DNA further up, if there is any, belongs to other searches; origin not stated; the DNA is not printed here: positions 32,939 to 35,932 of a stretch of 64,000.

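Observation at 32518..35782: Substrate assignment of the Rieske-Mo enzyme is open: iodate-reductase-like context, arsenite-oxidase-like architecture, possibly a new clade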

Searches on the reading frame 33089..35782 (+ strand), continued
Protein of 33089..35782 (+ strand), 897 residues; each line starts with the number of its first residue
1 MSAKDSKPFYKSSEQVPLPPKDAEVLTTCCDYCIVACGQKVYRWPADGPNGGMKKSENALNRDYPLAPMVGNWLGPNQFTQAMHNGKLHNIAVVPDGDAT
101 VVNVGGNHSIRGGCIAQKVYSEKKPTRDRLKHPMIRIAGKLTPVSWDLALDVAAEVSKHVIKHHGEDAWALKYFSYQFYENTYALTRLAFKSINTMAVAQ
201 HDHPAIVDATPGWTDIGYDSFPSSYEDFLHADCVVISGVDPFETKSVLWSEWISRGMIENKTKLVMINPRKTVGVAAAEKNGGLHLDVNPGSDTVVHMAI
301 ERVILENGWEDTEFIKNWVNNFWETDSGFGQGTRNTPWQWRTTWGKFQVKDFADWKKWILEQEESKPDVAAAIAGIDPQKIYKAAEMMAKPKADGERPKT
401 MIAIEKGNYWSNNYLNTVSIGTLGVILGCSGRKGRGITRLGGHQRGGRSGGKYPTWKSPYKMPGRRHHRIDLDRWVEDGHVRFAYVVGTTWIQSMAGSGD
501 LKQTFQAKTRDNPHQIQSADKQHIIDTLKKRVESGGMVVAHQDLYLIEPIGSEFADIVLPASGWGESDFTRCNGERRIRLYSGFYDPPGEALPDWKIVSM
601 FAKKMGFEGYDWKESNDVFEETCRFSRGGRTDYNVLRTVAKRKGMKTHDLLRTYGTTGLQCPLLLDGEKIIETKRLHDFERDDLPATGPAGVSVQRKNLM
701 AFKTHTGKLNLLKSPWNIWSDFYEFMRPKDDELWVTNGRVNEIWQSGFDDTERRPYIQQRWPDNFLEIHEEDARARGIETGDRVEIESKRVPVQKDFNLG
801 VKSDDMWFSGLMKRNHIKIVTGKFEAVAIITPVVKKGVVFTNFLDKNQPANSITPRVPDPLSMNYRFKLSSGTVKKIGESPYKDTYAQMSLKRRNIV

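Call 6: search_solved_structures(query=window:33089-35782:+, show_alignments=2)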
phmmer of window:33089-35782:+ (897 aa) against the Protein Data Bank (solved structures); distinct sequences matched with E-value up to 0.001: 45.
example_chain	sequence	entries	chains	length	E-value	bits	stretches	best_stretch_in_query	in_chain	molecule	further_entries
4aay_A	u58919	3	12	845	8.2e-75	255.5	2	9-620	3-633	AROA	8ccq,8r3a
5nqd_A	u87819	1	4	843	1e-74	255.2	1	11-788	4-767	AroA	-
8ed4_A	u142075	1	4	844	1.1e-74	255.2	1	11-788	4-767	AroA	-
8rtl_E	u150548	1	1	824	9.3e-74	252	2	368-787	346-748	Arsenite oxidase subunit AioA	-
8rtl_G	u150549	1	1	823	1.1e-73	251.9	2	368-787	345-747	Arsenite oxidase subunit AioA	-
8cff_A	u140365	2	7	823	1.3e-73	251.6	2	368-787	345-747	Arsenite oxidase subunit AioA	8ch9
8cgs_A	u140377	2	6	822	1.6e-73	251.3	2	368-787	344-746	Arsenite oxidase subunit AioA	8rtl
8ch9_G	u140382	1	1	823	2.7e-73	250.5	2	368-787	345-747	Arsenite oxidase subunit AioA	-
8rtm_A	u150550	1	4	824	2.5e-72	247.3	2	368-787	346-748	Arsenite oxidase subunit AioA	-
1g8j_A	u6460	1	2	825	7.6e-72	245.7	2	368-787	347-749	ARSENITE OXIDASE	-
1g8k_A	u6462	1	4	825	2.2e-71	244.2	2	368-787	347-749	ARSENITE OXIDASE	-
9t1s_L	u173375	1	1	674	5.8e-40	140.2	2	363-625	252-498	formate dehydrogenase (coenzyme F420)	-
2jim_A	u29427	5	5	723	1e-29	106.3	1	94-633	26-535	PERIPLASMIC NITRATE REDUCTASE | PROTEIN (PERIPLASMIC NITRATE REDUCTASE)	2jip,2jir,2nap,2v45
2jio_A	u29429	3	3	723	1.3e-29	106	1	94-633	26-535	PERIPLASMIC NITRATE REDUCTASE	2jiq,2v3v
7qv7_S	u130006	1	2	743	1.5e-27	99.1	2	365-624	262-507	Hydrogen dependent carbon dioxide reductase subunit FdhF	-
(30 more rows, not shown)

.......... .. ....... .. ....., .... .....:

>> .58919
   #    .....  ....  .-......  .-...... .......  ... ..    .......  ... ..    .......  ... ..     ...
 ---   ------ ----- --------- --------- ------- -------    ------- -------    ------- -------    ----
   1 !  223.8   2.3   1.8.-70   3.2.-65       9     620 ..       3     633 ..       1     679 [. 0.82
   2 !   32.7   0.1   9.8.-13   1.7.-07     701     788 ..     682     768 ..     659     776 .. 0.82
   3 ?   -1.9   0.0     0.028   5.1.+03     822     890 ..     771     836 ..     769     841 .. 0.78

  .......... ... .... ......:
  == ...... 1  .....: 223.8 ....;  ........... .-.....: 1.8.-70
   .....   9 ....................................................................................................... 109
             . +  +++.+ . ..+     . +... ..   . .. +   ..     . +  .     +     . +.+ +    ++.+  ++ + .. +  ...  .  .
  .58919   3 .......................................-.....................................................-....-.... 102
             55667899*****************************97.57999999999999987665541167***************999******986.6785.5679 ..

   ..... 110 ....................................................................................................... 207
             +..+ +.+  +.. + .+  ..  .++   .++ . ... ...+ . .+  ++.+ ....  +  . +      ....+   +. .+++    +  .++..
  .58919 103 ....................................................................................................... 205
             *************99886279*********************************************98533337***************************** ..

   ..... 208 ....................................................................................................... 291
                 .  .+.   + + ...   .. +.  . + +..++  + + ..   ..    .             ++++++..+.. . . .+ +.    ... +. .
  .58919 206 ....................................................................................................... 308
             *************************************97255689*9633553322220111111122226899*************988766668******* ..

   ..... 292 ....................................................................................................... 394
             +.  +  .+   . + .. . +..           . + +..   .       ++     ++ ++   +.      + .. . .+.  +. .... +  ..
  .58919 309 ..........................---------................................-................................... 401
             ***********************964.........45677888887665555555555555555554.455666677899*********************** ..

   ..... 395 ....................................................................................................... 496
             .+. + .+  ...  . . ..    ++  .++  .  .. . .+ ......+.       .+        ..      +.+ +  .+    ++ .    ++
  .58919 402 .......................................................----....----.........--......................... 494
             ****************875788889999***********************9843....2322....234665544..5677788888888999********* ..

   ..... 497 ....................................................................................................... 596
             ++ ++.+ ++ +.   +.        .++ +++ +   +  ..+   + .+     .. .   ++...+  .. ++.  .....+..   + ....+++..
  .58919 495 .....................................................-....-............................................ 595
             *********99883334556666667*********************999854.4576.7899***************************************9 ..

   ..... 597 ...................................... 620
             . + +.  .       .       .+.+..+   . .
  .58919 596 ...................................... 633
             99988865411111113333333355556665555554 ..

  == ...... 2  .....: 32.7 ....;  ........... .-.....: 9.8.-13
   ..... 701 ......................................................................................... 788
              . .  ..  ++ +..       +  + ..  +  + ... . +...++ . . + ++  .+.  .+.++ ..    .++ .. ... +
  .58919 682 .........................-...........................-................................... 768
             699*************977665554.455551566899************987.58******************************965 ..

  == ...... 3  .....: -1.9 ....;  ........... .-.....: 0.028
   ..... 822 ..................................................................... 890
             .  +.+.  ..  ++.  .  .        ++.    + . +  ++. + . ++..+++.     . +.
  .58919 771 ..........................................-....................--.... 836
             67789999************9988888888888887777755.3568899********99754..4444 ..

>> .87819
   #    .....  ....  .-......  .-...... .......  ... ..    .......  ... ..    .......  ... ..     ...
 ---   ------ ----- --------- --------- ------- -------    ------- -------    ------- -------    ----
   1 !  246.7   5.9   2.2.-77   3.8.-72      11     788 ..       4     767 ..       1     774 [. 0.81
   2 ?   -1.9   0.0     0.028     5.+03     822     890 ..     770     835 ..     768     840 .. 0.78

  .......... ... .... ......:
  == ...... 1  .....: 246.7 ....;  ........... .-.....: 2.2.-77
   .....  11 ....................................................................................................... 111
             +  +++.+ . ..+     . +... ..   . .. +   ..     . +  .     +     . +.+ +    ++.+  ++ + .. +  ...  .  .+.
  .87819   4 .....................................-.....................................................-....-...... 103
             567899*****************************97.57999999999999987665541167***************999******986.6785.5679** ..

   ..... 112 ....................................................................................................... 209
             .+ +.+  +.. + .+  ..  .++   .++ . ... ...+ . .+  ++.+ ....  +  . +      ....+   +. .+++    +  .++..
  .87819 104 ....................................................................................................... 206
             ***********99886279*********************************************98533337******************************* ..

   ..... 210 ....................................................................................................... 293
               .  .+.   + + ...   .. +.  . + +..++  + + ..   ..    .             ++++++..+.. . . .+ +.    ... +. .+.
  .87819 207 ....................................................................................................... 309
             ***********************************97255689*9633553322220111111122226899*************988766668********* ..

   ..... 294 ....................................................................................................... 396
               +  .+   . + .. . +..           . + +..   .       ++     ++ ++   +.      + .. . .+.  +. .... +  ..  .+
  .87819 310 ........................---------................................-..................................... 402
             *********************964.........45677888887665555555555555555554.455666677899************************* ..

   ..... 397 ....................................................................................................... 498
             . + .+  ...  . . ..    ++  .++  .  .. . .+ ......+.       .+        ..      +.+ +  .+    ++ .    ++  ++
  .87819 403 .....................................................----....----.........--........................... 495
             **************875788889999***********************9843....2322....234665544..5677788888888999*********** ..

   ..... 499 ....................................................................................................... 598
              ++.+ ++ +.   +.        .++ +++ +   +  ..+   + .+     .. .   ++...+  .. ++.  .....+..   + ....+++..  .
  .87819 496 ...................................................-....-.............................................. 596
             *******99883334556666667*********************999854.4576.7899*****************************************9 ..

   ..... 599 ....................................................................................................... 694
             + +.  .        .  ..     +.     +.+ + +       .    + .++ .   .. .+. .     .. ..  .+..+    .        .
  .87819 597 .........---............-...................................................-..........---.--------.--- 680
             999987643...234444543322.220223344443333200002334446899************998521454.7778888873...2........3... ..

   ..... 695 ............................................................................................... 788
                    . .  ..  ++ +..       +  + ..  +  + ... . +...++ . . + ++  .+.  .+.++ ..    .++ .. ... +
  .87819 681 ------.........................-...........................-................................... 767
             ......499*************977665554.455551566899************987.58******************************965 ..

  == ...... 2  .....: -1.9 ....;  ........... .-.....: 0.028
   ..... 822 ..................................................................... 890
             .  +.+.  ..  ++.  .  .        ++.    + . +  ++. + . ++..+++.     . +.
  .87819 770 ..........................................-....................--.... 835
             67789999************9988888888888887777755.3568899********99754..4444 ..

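Call 12: search_dna_similar(query=window:33089-35782:+, collection=plasmids, mode=protein, max_rows=40)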
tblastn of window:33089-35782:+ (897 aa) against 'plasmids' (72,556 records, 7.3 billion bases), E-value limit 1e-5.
Records with a match: 996; places in all: 1111; records where one place covers at least 80% of the query: 90.
Best place of each record, by identity: <60% 996.
By first word of the organism name: Sinorhizobium 149; Ralstonia 138; Pantoea 68; Escherichia 67; Pseudosulfitobacter 49; Rhizobium 43; Azospirillum 34; Paracoccus 31; Agrobacterium 21; Sulfitobacter 17; and 137 more.
By predicted mobility (MOB-suite, as given by PLSDB): non-mobilizable 616; mobilizable 248; conjugative 132.
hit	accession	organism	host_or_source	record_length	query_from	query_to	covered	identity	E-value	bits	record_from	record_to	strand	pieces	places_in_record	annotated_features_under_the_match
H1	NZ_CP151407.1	Azonexus hydrophilus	metagenomic assembly,groundwater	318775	1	897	100%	53.8%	0e+0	949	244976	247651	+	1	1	arsenate reductase (azurin) large subunit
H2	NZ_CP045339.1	Vibrio sp. THAF190c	pure culture,Surface of a polyethylene ...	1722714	10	897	99%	53.6%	0e+0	966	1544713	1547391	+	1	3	none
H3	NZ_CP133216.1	Thiothrix subterranea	hydrogen sulfide spring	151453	52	897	94%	51.2%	0e+0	840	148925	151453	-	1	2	molybdopterin-dependent oxidoreductase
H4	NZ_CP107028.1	Cytobacillus firmus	whole organism,soil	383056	16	885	97%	27.8%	4e-67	252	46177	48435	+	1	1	molybdopterin-dependent oxidoreductase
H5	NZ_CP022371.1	Bosea sp. AS-1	-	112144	18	788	86%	31.3%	9e-70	261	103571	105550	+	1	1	molybdopterin-dependent oxidoreductase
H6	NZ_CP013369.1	Burkholderia ubonensis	soil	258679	2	896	100%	26.5%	7e-73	270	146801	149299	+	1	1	arsenate reductase (azurin) large subunit | arsenate reductase (azurin) small subunit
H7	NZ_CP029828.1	Burkholderia sp. JP2-270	sigle cell,rice rhizosphere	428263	2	896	100%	26.4%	4e-73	271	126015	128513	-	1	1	arsenate reductase (azurin) large subunit | arsenate reductase (azurin) small subunit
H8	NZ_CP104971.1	Phyllobacterium zundukense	Vicia costata,cell culture,root nodule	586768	9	881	97%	27.0%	1e-67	285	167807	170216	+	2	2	none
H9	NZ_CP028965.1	Burkholderia sp. IDO3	pure strain,reactor sludge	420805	12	896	99%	26.6%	2e-73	272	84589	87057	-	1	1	arsenate reductase (azurin) large subunit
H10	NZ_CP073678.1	Cupriavidus sp. KK10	Isolate,A bacterial consortium from ...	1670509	12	839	92%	28.3%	2e-76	281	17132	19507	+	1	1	none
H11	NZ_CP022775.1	Ralstonia solanacearum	Solanum tuberosum,single cell,Potato ...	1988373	12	839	92%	28.2%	6e-76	279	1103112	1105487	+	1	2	none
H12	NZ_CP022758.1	Ralstonia solanacearum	Solanum tuberosum,single cell,Potato ...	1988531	12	839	92%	28.2%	6e-76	279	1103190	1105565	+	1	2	none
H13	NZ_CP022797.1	Ralstonia solanacearum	Solanum tuberosum,single cell,Potato ...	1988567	12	839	92%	28.2%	6e-76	279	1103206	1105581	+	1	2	none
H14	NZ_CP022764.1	Ralstonia solanacearum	Solanum tuberosum,single cell,Potato ...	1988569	12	839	92%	28.2%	6e-76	279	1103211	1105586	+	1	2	none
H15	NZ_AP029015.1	Ralstonia pseudosolanacearum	-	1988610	12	839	92%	28.2%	6e-76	279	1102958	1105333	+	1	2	none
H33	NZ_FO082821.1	Pseudorhizobium banfieldiae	-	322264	9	894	99%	25.9%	2e-74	275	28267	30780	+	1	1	arsenate reductase (azurin) large subunit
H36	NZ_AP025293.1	Persicobacter psychrovividus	-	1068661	19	877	96%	25.7%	1e-41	174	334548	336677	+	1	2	none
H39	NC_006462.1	Thermus thermophilus HB8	-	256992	14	786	86%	28.5%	1e-71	266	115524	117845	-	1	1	arsenate reductase (azurin) large subunit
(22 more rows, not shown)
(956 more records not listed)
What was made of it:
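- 33089..35782 (+): idrA: catalytic bis-MGD molybdopterin subunit with an N-terminal [3Fe-4S] domain, 897 aa, no signal peptide. 54% to Azonexus NCP973 IdrA and 26-31% to AioA (call 12).
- Identity to AioA is 26-31% (call 12).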

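Call 14: get_annotated_region(hit=H1, flank=8000)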
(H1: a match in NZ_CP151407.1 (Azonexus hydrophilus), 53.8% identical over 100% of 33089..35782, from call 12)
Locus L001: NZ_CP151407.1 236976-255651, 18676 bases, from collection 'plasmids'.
description: Azonexus hydrophilus strain NCP973 plasmid unnamed1, complete sequence
organism: Azonexus hydrophilus (NCBI taxid 418702)
taxonomy: Bacteria; Pseudomonadota; Betaproteobacteria; Rhodocyclales; Azonexaceae; Azonexus; Azonexus hydrophilus
host: -; source: metagenomic assembly,groundwater; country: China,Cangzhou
typing (MOB-suite, as given by PLSDB): non-mobilizable
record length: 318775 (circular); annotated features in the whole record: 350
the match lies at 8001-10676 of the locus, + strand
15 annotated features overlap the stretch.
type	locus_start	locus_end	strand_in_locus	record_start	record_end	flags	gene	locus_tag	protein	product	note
CDS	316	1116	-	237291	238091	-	-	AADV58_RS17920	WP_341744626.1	hypothetical protein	-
CDS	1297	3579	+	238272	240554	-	-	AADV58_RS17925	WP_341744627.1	ATP-binding protein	-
CDS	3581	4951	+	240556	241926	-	-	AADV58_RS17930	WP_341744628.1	sigma-54 dependent transcriptional regulator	GO:0006355 - regulation of DNA-templated transcription [Evidence IEA]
CDS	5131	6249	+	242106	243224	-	-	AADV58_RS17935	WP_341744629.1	cytochrome c peroxidase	-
CDS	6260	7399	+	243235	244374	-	-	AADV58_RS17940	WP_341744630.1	cytochrome c peroxidase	-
CDS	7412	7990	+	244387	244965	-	-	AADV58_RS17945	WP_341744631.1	arsenate reductase (azurin) small subunit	-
CDS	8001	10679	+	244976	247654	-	-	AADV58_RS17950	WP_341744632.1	arsenate reductase (azurin) large subunit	-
CDS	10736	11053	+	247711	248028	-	-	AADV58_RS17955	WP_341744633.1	c-type cytochrome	-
CDS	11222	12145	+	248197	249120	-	moaA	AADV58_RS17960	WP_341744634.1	GTP 3',8-cyclase MoaA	GO:0006777 - Mo-molybdopterin cofactor biosynthetic process [Evidence IEA]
CDS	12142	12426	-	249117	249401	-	-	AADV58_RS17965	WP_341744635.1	hypothetical protein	-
CDS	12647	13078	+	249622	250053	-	-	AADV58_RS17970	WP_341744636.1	helix-turn-helix transcriptional regulator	-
CDS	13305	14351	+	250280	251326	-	-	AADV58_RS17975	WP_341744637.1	TnsA endonuclease N-terminal domain-containing protein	-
CDS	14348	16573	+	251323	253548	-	-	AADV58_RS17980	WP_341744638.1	hypothetical protein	-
CDS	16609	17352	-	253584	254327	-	istB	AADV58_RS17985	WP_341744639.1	IS21-like element helper ATPase IstB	-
CDS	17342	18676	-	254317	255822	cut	istA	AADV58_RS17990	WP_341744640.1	IS21 family transposase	-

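Call 15: get_annotated_region(hit=H2, flank=8000)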
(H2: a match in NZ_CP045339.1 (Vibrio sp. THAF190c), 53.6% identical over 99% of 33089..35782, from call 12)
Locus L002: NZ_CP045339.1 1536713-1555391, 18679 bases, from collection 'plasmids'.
description: Vibrio sp. THAF190c plasmid pTHAF190c_a, complete sequence
organism: Vibrio sp. THAF190c (NCBI taxid 2587865)
taxonomy: Bacteria; Pseudomonadota; Gammaproteobacteria; Vibrionales; Vibrionaceae; Vibrio; Vibrio sp. THAF190c
host: -; source: pure culture,Surface of a polyethylene microplastic particle present in tank 6 of a marine aquarium ...; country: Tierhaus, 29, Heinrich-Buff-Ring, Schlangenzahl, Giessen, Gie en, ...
typing (MOB-suite, as given by PLSDB): non-mobilizable
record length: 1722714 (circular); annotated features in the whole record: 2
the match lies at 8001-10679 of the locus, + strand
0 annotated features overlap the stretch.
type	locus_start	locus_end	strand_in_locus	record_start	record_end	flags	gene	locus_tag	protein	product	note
